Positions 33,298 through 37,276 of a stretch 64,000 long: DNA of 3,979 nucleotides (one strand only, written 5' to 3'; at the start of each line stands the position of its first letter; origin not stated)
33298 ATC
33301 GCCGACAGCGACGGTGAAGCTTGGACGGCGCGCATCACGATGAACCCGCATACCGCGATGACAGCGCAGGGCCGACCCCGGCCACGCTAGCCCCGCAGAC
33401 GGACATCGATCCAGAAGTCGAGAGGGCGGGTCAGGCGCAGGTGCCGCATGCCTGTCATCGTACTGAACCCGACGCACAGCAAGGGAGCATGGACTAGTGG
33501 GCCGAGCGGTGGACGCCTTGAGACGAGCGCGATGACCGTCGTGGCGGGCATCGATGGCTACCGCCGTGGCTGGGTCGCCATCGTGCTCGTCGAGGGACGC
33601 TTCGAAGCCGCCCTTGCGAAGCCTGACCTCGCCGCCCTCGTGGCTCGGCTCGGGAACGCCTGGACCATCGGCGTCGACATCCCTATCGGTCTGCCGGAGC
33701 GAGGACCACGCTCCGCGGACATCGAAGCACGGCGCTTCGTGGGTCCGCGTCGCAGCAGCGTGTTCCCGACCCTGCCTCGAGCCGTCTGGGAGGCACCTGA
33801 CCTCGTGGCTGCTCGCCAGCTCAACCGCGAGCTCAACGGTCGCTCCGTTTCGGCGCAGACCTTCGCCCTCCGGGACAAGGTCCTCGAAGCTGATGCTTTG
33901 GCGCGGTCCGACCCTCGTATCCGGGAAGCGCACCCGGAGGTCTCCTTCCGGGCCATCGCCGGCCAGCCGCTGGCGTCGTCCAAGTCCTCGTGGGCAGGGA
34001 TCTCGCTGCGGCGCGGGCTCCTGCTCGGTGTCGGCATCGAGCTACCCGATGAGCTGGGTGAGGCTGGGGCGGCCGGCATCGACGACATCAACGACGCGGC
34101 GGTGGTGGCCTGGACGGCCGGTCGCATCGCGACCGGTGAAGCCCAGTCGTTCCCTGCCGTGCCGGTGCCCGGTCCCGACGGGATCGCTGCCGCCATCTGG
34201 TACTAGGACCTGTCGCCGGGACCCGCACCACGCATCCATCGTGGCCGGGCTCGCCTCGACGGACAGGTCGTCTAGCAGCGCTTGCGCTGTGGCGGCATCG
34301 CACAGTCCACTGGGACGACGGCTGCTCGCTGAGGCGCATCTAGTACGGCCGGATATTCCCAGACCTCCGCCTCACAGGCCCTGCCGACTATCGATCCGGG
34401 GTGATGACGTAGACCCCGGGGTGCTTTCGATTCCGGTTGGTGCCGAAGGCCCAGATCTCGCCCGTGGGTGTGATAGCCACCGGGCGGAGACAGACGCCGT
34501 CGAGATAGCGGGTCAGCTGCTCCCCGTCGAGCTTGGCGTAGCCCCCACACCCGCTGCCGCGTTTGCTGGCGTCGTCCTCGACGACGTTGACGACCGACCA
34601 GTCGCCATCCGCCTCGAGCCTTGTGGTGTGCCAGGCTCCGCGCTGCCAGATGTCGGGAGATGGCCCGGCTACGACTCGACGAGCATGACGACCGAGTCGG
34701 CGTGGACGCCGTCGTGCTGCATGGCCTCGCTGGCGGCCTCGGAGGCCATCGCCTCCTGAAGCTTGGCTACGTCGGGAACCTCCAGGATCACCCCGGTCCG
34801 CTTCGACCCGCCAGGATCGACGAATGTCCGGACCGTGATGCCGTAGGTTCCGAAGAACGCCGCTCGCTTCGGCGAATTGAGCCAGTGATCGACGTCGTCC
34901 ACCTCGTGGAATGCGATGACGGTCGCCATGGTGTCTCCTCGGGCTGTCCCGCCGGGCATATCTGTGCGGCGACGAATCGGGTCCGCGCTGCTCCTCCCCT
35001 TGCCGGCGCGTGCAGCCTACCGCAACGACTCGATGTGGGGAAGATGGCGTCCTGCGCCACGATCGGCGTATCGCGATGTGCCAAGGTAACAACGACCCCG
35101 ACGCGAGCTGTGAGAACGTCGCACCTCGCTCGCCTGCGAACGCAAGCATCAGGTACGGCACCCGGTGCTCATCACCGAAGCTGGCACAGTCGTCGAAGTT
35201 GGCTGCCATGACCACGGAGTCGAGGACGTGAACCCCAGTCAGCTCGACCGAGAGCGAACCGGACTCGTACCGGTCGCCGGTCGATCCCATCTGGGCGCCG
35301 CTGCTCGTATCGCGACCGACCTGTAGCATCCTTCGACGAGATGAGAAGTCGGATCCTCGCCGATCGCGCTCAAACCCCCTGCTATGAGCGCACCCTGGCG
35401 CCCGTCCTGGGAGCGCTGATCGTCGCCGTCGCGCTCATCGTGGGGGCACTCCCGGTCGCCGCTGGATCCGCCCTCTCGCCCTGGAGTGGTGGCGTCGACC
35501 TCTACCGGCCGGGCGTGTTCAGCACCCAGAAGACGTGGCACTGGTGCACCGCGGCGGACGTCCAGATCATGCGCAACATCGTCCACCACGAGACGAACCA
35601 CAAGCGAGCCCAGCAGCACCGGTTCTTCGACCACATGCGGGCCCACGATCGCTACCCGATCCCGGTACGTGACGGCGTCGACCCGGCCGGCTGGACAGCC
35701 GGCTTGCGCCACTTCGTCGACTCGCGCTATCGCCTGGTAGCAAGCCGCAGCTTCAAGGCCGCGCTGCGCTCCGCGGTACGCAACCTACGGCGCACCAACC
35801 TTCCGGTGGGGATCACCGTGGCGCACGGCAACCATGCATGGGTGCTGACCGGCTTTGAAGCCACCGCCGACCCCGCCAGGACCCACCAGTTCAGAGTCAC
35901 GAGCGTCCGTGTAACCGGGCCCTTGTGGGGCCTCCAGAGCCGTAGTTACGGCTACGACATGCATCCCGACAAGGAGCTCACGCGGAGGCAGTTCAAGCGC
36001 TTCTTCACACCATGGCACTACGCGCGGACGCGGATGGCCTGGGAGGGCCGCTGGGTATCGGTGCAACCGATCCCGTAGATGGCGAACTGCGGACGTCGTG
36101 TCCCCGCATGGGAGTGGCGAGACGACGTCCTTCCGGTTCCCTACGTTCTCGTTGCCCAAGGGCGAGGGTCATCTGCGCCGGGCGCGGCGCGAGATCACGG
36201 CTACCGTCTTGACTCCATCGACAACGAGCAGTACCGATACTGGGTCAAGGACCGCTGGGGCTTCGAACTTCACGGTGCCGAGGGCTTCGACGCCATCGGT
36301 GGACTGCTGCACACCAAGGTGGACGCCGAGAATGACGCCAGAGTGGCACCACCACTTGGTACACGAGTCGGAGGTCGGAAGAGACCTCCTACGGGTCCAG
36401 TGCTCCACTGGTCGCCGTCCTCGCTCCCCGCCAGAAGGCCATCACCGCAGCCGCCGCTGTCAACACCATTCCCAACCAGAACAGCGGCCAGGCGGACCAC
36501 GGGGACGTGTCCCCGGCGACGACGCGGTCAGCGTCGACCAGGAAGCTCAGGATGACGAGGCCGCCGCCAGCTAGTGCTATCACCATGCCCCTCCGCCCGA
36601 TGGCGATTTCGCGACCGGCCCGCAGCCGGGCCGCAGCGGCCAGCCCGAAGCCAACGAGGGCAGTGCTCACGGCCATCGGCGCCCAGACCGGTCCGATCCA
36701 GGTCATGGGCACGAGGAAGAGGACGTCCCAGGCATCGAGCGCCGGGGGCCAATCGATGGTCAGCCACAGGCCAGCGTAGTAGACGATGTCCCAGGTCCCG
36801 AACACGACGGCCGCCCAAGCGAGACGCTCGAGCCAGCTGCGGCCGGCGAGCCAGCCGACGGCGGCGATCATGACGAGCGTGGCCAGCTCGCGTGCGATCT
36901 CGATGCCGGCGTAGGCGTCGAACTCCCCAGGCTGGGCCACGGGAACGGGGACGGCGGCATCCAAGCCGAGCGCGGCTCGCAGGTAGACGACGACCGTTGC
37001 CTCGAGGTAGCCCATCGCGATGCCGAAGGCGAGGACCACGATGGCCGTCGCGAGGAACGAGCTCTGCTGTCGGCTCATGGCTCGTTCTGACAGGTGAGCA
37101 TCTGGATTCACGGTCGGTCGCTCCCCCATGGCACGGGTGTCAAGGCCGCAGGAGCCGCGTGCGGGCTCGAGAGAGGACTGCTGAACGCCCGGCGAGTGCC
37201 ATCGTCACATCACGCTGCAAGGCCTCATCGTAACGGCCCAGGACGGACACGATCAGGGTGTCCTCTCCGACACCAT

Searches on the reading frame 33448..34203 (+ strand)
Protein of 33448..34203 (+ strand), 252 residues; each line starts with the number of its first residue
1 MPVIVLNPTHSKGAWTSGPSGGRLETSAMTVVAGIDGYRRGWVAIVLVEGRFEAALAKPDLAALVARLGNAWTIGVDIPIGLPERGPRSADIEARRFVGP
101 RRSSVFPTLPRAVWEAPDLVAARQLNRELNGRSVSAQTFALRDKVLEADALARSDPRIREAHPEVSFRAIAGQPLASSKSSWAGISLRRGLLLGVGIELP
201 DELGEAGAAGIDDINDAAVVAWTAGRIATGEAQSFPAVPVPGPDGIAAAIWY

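Call 65: search_protein_families(library=pfam, proteins=[window:33448-34203:+], max_evalue=0.001)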
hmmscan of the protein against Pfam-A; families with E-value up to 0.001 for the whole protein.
window:33448-34203:+ (252 aa): 1 family
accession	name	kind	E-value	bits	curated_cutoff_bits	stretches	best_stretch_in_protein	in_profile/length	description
PF04250.19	DUF429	-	7.2e-47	160.3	23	1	34-239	1-212/214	Protein of unknown function (DUF429)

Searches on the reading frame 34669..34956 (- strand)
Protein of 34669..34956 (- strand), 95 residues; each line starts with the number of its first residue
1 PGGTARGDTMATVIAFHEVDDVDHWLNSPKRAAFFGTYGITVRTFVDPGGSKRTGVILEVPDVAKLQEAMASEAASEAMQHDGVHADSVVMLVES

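Call 65: search_protein_families(library=pfam, proteins=[window:34669-34956:-], max_evalue=0.001)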
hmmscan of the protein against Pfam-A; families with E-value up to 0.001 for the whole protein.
window:34669-34956:- (95 aa): 1 family
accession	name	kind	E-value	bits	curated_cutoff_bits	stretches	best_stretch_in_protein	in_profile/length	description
PF07045.17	DUF1330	-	0.00048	20.9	23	0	51-94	49-92/94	Domain of unknown function (DUF1330)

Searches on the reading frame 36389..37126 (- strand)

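Call 65: search_protein_families(library=pfam, proteins=[window:36389-37126:-], max_evalue=0.001)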
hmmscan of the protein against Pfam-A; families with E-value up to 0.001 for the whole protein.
window:36389-37126:- (245 aa): 0 families

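Call 89: search_protein_families(library=pfam, proteins=[window:36389-37126:-], max_evalue=1)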
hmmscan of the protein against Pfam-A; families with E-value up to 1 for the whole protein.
window:36389-37126:- (245 aa): 1 family
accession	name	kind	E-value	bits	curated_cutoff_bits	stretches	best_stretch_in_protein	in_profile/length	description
PF19470.4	DUF6007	-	0.23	11.8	26.7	1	130-144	11-25/65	Family of unknown function (DUF6007)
